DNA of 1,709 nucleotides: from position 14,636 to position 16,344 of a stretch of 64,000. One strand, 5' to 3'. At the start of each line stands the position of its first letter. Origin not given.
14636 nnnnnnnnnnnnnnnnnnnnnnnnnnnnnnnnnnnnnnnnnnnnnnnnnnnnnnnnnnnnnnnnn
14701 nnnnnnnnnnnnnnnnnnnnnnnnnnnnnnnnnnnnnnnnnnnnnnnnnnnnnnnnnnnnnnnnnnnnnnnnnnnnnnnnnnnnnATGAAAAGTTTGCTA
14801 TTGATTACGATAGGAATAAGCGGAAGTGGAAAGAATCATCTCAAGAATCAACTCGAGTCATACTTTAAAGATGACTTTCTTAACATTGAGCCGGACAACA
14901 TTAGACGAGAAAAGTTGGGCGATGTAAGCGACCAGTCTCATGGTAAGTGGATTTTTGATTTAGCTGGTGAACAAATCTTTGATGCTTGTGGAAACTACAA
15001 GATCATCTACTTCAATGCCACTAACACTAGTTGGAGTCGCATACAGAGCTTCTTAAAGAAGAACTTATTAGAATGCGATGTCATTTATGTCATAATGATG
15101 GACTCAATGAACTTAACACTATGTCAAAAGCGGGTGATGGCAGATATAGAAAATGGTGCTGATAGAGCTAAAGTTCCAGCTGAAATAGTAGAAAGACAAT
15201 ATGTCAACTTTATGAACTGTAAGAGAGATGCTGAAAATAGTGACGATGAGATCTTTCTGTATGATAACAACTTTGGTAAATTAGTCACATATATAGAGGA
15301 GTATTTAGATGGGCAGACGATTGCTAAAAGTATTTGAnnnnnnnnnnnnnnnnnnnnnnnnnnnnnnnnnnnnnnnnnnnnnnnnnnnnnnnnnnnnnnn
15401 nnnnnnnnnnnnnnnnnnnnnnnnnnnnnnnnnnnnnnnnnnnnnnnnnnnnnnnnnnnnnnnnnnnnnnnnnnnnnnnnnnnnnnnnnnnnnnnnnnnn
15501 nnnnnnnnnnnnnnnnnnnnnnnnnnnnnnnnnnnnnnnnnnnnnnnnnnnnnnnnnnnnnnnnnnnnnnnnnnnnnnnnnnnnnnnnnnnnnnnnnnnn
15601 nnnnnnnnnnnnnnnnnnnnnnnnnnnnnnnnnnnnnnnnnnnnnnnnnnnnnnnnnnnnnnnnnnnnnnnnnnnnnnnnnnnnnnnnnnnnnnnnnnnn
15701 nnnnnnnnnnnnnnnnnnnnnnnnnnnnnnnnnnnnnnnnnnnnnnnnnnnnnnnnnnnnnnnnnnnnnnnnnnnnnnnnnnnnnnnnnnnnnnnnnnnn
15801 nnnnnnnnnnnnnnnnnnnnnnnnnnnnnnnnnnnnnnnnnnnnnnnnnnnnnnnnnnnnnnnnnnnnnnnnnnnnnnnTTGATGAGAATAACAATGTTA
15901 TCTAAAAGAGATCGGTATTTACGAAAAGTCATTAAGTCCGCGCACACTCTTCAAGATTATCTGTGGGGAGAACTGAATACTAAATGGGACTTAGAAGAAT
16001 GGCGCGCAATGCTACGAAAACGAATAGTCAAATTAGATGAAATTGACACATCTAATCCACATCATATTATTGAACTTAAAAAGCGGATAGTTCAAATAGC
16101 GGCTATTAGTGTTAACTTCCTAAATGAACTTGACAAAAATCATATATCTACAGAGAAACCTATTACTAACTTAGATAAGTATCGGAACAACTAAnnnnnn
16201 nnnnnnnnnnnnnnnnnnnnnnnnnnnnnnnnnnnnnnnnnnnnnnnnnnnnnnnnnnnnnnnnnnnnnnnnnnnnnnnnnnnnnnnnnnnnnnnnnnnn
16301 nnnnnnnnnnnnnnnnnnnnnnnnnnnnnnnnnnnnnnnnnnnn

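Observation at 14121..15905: RNA end-healing and sealing cassette (Rnl2-like ligase, Pnk kinase, HD phosphohydrolase), with a second giant Rnl1-like ligase and a tRNA-Gln nearby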

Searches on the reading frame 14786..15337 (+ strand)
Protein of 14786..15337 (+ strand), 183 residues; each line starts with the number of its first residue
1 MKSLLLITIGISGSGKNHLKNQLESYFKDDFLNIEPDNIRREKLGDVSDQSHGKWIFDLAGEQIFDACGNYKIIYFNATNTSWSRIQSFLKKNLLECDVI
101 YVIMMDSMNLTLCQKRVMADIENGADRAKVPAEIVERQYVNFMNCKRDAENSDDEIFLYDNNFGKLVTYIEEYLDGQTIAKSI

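Call 4: search_protein_families(library=pfam, proteins=[window:14786-15337:+], max_evalue=0.1)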
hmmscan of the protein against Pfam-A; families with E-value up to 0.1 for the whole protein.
window:14786-15337:+ (183 aa): 1 family
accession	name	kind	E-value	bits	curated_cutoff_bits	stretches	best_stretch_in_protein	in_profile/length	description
PF13671.12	AAA_33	-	0.0007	20.3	27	1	5-138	1-136/143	AAA domain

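Call 5: search_protein_families(library=phrogs, proteins=[window:14786-15337:+], max_evalue=0.01)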
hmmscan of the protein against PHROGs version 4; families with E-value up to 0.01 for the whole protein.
window:14786-15337:+ (183 aa): 2 families
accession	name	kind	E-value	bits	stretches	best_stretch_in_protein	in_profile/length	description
phrog_505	-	other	7.7e-07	29.8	1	5-150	4-148/295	polynucleotide kinase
phrog_6931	-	unknown function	6.6e-05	23.3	1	5-143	187-326/343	-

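Call 11: search_solved_structures(query=window:14786-15337:+, max_evalue=1, show_alignments=2)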
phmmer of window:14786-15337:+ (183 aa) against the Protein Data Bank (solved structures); distinct sequences matched with E-value up to 1: 2.
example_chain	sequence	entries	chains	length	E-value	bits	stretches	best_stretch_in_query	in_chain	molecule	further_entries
1kgd_A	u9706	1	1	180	0.56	13.2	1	6-77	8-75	PERIPHERAL PLASMA MEMBRANE CASK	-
9l0d_D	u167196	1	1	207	0.83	12.6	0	4-69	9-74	Ras-related protein Rab-7a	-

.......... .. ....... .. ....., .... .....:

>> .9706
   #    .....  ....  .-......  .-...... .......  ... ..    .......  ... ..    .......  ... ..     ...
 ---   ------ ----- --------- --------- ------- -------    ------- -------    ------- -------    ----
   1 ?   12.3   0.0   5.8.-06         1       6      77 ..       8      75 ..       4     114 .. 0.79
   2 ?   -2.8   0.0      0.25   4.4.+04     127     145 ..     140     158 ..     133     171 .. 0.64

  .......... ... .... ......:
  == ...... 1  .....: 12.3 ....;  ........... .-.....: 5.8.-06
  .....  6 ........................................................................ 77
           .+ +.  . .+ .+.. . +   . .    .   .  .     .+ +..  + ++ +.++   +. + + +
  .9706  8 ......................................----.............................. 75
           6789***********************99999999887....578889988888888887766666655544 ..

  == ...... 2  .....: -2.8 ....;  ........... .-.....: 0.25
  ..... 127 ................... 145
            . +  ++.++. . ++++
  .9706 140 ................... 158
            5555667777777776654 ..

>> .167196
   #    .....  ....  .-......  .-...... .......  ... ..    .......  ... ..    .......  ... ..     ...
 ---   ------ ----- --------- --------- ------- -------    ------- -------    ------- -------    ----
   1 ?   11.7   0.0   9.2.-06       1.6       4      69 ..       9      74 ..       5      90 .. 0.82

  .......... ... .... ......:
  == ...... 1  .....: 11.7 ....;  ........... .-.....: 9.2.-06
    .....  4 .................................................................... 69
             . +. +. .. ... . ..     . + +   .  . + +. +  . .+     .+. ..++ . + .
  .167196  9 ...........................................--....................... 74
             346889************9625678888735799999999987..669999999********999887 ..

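Call 19: search_protein_families(library=ncbifam, proteins=[window:14786-15337:+], max_evalue=0.1)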
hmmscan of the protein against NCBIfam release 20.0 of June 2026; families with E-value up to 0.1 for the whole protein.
window:14786-15337:+ (183 aa): 6 families
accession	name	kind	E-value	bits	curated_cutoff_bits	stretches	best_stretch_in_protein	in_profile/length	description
NF005255.0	PRK06762.2-2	equivalog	3.6e-05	23.8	140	1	3-54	3-53/163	hypothetical protein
NF005254.0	PRK06762.2-1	equivalog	0.0073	16.1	198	1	3-46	3-46/165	hypothetical protein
NF005251.0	PRK06762.1-1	equivalog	0.0076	16.3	183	1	1-49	5-52/171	hypothetical protein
NF005253.0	PRK06762.1-4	equivalog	0.011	15.9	159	1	5-46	4-45/166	hypothetical protein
NF005259.0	PRK06762.3-4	equivalog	0.03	14.4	349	1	3-44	3-43/170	hypothetical protein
NF005257.0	PRK06762.3-2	equivalog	0.063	13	202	1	5-100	7-101/170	hypothetical protein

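Call 45: search_solved_structures(query=A3, max_evalue=1, show_alignments=4)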
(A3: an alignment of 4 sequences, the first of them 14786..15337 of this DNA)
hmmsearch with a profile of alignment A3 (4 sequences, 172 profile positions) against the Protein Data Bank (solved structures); distinct sequences matched with E-value up to 1: 20.
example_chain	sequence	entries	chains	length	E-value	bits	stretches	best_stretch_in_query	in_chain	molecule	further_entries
4xrp_A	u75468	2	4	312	7.9e-09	38.7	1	1-137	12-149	Pnkp1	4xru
4gp7_A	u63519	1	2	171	6.7e-07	32.4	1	2-134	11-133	Metallophosphoesterase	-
4jst_A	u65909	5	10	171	1.1e-06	31.7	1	2-133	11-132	Metallophosphoesterase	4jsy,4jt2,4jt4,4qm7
4gp6_A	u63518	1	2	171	3.7e-06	30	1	2-132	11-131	Metallophosphoesterase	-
4mde_A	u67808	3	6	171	1.8e-05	27.7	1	2-133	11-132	Metallophosphoesterase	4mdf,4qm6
6c2u_A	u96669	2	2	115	0.014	18.3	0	2-22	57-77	phosphate-loop protein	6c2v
2r6f_A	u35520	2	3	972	0.015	18.3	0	11-61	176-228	Excinuclease ABC subunit A | Excinuclease ABC, A subunit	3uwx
9d8a_A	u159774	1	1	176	0.13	15.2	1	2-37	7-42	Rhizopus azygosporus Kinase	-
9nfi_A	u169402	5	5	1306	0.2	14.6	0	3-39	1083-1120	Permeability Glycoprotein (P-gp)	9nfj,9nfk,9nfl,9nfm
5cm8_B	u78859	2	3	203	0.24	14.3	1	3-68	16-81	Ras-related protein Ral-a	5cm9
9drz_A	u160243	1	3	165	0.25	14.2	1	2-35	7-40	p-loop containing nucleoside triphosphatehydrolase protein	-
1ly1_A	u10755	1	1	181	0.26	14.2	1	2-43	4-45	polynucleotide kinase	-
9j91_A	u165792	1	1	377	0.3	14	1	5-51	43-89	Serine protease inhibitor 1 serpin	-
9l0d_D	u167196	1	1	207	0.33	13.9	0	3-63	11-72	Ras-related protein Rab-7a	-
4loa_A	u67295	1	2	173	0.59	13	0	3-33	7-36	De-novo design amidase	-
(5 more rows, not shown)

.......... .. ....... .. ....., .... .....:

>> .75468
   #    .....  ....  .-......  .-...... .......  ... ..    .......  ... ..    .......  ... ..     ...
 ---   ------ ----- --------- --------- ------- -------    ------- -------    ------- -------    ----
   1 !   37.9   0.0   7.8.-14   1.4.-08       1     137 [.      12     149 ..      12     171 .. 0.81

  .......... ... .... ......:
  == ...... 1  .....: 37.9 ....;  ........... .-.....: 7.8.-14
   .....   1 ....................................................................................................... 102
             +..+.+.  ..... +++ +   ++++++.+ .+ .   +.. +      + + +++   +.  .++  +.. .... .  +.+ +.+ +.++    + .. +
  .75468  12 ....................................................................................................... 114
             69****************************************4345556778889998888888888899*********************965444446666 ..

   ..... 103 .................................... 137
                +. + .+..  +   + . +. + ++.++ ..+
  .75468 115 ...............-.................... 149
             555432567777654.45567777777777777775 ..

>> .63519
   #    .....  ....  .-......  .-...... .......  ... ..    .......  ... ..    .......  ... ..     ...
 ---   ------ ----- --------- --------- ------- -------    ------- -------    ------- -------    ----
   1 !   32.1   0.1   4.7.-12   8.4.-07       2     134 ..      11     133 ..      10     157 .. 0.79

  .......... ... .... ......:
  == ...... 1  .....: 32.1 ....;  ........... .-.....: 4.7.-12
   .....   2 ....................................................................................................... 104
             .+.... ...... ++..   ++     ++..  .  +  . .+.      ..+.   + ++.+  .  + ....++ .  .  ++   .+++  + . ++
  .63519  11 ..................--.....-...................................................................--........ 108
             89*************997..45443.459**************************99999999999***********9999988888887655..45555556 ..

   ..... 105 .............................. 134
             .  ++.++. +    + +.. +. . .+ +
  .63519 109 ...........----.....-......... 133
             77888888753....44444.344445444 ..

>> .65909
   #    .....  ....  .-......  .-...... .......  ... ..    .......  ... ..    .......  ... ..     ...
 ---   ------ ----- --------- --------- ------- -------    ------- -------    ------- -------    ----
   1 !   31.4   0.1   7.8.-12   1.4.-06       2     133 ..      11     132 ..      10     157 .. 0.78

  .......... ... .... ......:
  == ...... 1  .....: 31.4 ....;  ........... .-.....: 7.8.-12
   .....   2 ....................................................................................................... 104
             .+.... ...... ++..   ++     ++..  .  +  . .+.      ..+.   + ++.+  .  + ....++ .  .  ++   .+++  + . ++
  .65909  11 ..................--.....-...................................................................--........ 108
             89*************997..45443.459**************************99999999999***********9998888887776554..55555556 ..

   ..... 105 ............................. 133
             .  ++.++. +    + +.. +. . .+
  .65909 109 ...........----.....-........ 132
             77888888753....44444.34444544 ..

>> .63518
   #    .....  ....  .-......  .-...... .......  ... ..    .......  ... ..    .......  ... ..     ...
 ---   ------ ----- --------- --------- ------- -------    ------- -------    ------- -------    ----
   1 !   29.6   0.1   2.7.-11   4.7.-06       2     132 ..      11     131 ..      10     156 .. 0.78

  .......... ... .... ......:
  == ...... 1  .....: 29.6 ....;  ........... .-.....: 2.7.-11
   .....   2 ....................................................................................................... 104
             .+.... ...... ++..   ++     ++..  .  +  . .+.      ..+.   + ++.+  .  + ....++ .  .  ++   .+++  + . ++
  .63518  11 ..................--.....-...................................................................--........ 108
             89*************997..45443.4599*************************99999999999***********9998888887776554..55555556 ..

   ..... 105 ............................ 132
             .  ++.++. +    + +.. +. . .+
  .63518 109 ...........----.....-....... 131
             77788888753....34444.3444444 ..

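Call 51: search_protein_representatives(protein=window:14786-15337:+)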
Query: 183 residues. Proteins with E-value up to 0.001 (for the whole library): 717; up to 1e-10: 159; up to 1e-30: 11. The best 150 are listed.
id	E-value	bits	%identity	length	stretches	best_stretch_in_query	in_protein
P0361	1.9e-118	408.8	100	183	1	1-183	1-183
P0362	4.8e-42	160.0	44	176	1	3-179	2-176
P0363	1.9e-39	151.5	42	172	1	1-176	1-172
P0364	1.8e-38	148.4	44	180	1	4-178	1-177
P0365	2.6e-38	147.8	48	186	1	1-144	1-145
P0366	4.9e-37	143.7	45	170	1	3-170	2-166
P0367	1.5e-35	138.8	42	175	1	4-175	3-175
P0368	1.8e-32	128.8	46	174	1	3-172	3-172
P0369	2.4e-32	128.4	42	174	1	4-173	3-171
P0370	2.6e-31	125.0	42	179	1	4-174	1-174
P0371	5.5e-31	124.0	47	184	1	4-150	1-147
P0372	1.1e-29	119.8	45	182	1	4-175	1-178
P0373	1.0e-28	116.6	41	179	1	5-168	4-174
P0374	2.4e-25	105.6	43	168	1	9-152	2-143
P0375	1.0e-24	103.6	37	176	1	2-172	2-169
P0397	1.5e-16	77.0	35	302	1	7-165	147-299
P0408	1.4e-15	73.8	35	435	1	4-173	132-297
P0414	3.0e-15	72.7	35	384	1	5-168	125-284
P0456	7.0e-13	65.0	40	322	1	5-143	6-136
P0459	8.7e-13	64.7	29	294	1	5-167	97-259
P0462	1.1e-12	64.4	33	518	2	4-151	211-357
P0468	2.0e-12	63.5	34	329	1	8-144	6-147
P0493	1.2e-11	61.0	28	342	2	5-162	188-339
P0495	1.4e-11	60.8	32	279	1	3-144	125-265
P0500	2.1e-11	60.2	36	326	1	5-142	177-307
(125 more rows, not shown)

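Call 52: search_protein_families(library=pfam, proteins=[P0493, P0500, P0397, P0408, P0414, P0456, P0468, P0459, P0495, P0462], max_evalue=0.01)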
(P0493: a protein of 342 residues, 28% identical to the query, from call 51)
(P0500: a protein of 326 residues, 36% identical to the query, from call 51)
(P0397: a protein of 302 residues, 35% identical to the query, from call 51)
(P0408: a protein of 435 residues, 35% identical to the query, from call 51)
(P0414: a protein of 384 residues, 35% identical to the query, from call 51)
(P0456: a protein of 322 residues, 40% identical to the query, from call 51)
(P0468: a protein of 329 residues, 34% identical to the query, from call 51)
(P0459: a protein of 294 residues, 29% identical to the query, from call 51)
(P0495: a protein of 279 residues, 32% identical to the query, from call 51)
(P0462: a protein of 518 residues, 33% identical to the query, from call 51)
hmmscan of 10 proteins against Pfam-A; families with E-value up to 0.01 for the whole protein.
P0493 (342 aa): 7 families
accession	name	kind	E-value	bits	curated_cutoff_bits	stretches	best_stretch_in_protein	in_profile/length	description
PF13671.12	AAA_33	-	2.9e-17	63.7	27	1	188-319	1-140/143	AAA domain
PF13238.12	AAA_18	-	0.00026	21.9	29.4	1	189-302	1-116/128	AAA domain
PF06414.18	Zeta_toxin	-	0.00043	20.2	22.3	0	181-232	11-68/199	Zeta toxin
PF13191.12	AAA_16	-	0.0011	19.9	32.6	1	177-212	15-51/167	AAA ATPase domain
PF08433.16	KTI12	-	0.0017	18.3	22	1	188-313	3-131/271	Chromatin associated protein KTI12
PF01966.28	HD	-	0.0041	17.8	22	1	54-129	3-87/116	HD domain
PF13401.12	AAA_22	-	0.0047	17.7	27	1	184-219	3-33/130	AAA domain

P0500 (326 aa): 4 families
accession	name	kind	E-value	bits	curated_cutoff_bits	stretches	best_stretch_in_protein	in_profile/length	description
PF13671.12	AAA_33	-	5.3e-19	69.4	27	1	178-307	2-140/143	AAA domain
PF06414.18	Zeta_toxin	-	2.4e-06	27.6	22.3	1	169-284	10-142/199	Zeta toxin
PF01966.28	HD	-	1.5e-05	25.7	22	1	38-100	1-73/116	HD domain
PF00735.24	Septin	-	0.0092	15.7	26.2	0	178-250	7-69/280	Septin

P0397 (302 aa): 2 families
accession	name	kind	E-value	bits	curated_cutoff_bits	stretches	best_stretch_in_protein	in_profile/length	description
PF13671.12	AAA_33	-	2.6e-13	50.9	27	1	149-276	5-140/143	AAA domain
PF13401.12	AAA_22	-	0.0061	17.3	27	0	149-224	11-84/130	AAA domain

P0408 (435 aa): 3 families
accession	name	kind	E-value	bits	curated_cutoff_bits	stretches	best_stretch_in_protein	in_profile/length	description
PF13671.12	AAA_33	-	2.7e-15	57.4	27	1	133-267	1-139/143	AAA domain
PF13238.12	AAA_18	-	0.00062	20.7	29.4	1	137-253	4-118/128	AAA domain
PF05523.17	FdtA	-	0.0029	17.8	23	1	1-22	107-128/131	WxcM-like, C-terminal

P0414 (384 aa): 3 families
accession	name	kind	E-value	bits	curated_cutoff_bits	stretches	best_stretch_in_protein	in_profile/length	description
PF13671.12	AAA_33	-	1.7e-18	67.8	27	1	126-260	2-140/143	AAA domain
PF13207.12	AAA_17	-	0.0049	17.6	27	1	130-245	2-129/136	AAA domain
PF01443.25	Viral_helicase1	-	0.0094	16.2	21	0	130-194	5-66/228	Viral superfamily 1 RNA helicase core domain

P0456 (322 aa): 13 families
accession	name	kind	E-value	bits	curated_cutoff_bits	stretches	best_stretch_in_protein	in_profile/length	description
PF13671.12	AAA_33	-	2.1e-25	90.1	27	1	6-137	1-142/143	AAA domain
PF08433.16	KTI12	-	2.5e-08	34.2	22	1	6-174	3-175/271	Chromatin associated protein KTI12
PF13238.12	AAA_18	-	3.7e-07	31.1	29.4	1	9-129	3-123/128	AAA domain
PF06414.18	Zeta_toxin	-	6.9e-06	26.1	22.3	1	4-122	16-147/199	Zeta toxin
PF00503.26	G-alpha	-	2e-05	24.4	48.8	1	8-188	25-172/333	G-protein alpha subunit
PF13207.12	AAA_17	-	0.00012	22.8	27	1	10-116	1-120/136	AAA domain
PF13401.12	AAA_22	-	0.00015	22.6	27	1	6-104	7-119/130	AAA domain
PF13479.12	AAA_24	-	0.00023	21.5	27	1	7-77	5-72/195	AAA domain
PF00005.33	ABC_tran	-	0.00046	21.2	25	1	6-87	13-80/137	ABC transporter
PF13173.12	AAA_14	-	0.00047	20.6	27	1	5-55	3-50/129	AAA domain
PF03193.22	RsgA_GTPase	-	0.0055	17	30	0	5-29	107-131/174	RsgA GTPase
PF13521.12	AAA_28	-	0.0061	17.2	27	0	7-45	2-39/164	AAA domain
PF01806.23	Paramyxo_P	-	0.0064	16.3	27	1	36-100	166-233/248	Paramyxovirinae P phosphoprotein C-terminal region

P0468 (329 aa): 1 family
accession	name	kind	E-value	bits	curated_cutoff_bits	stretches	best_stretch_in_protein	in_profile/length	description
PF13671.12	AAA_33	-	1.1e-11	45.6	27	1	4-147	2-142/143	AAA domain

P0459 (294 aa): 12 families
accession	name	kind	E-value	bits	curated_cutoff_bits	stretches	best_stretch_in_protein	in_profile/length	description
PF13671.12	AAA_33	-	1.5e-19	71.2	27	1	98-235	2-141/143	AAA domain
PF08433.16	KTI12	-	2.5e-07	30.9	22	1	98-230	4-133/271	Chromatin associated protein KTI12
PF06414.18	Zeta_toxin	-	1.2e-06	28.6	22.3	1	93-253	14-188/199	Zeta toxin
PF13401.12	AAA_22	-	9e-05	23.2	27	1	94-148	4-54/130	AAA domain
PF08303.17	tRNA_lig_kinase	-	0.0001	22.9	22.7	1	97-196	1-88/168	tRNA ligase kinase domain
PF13207.12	AAA_17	-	0.00016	22.4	27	1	102-222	2-130/136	AAA domain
PF00005.33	ABC_tran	-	0.00025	22.1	25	1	88-198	4-102/137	ABC transporter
PF13238.12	AAA_18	-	0.0011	19.8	29.4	1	101-196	4-95/128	AAA domain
PF25201.1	nSTAND6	-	0.0029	18.1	27.7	0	90-119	13-42/148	Novel STAND NTPase 6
PF07931.18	CPT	-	0.0042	17.4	22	0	97-177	3-95/172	Chloramphenicol phosphotransferase-like protein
PF03193.22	RsgA_GTPase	-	0.0044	17.3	30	1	82-121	94-132/174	RsgA GTPase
PF01443.25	Viral_helicase1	-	0.0077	16.5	21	0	102-144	5-43/228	Viral superfamily 1 RNA helicase core domain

P0495 (279 aa): 4 families
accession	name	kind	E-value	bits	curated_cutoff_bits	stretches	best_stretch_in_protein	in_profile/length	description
PF13671.12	AAA_33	-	6.3e-22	78.9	27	1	127-263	1-140/143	AAA domain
PF06414.18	Zeta_toxin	-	3e-06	27.3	22.3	1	123-213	14-118/199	Zeta toxin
PF04472.17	SepF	-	0.0014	19.3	27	1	181-213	13-45/72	Cell division protein SepF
PF01591.24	6PF2K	-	0.0044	16.8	27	1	169-247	74-152/223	6-phosphofructo-2-kinase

P0462 (518 aa): 2 families
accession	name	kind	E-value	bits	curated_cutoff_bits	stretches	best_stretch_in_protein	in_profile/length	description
PF13671.12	AAA_33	-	8.2e-15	55.8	27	1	212-296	1-90/143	AAA domain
PF13207.12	AAA_17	-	0.00039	21.1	27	1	216-325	1-122/136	AAA domain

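Call 66: find_related_loci(query=A3, collection=viral_contigs, flank=5000)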
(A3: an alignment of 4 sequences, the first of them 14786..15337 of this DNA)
Query A3 (183 aa) in viral_contigs; peptide patterns used: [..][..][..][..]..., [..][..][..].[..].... (x = any residue, [..] = any of these).
196 stretches matched a pattern; 13 encode a relative of the query (tblastn E <= 1e-3); 13 distinct loci.
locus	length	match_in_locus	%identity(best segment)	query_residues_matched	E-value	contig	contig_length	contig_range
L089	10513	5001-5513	51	4-175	1e-54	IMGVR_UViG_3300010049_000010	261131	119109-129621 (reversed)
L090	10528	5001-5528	47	4-174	3e-50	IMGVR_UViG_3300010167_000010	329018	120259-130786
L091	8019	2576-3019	31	2-153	1e-17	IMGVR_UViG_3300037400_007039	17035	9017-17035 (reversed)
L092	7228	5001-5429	30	7-153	2e-15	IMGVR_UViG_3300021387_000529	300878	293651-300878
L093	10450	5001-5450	32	2-142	2e-14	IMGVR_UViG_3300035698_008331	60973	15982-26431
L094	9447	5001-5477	30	5-172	2e-13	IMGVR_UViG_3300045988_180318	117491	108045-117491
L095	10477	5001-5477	27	5-172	8e-11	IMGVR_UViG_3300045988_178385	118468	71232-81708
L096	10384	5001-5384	29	5-142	2e-10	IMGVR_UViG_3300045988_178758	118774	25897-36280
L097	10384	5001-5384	28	2-140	5e-8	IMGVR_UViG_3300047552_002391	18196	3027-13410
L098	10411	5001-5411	26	3-139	5e-7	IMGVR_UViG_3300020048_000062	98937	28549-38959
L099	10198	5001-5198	39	6-68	3e-5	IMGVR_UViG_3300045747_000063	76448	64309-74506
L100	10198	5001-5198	39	6-68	3e-5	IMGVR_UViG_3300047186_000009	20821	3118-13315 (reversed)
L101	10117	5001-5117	49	5-45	5e-5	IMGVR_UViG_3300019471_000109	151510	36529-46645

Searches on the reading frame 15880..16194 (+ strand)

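Call 4: search_protein_families(library=pfam, proteins=[window:15880-16194:+], max_evalue=0.1)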
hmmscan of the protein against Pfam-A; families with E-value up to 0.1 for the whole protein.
window:15880-16194:+ (104 aa): 1 family
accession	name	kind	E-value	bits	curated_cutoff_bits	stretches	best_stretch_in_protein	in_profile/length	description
PF02179.21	BAG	-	0.047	14.6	23.4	0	44-72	38-66/78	BAG domain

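Call 5: search_protein_families(library=phrogs, proteins=[window:15880-16194:+], max_evalue=0.01)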
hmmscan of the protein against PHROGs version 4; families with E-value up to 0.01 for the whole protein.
window:15880-16194:+ (104 aa): 0 families
